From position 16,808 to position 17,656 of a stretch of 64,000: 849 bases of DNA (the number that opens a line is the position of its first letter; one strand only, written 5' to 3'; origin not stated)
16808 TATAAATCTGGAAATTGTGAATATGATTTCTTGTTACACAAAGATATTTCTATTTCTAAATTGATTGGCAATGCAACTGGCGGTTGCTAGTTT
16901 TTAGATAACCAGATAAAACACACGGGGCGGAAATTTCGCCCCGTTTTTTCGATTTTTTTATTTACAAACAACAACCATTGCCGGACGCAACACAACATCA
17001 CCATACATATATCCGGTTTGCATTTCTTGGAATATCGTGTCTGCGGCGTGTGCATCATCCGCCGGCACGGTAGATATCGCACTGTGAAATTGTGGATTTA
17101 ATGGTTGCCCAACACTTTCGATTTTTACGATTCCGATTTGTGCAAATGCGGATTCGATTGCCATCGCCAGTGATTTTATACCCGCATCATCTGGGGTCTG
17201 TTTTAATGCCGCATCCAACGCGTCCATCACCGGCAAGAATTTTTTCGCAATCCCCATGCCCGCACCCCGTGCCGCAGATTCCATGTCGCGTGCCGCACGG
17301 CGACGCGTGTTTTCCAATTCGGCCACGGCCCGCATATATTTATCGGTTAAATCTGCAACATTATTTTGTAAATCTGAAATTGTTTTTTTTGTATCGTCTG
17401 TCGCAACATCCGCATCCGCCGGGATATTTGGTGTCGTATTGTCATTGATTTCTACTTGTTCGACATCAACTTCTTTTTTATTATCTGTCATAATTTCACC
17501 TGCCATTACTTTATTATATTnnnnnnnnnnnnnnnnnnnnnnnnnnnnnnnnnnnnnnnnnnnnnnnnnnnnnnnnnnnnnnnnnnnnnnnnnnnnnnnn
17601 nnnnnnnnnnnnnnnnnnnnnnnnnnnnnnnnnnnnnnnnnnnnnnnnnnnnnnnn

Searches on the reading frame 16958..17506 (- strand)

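Call 51: search_protein_families(library=pfam, proteins=[window:16958-17506:-])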
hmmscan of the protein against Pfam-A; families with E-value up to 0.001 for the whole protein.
window:16958-17506:- (182 aa): 1 family
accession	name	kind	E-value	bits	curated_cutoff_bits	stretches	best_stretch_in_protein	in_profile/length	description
PF01025.24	GrpE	-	2.6e-36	125.2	25.8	1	36-182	13-165/165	GrpE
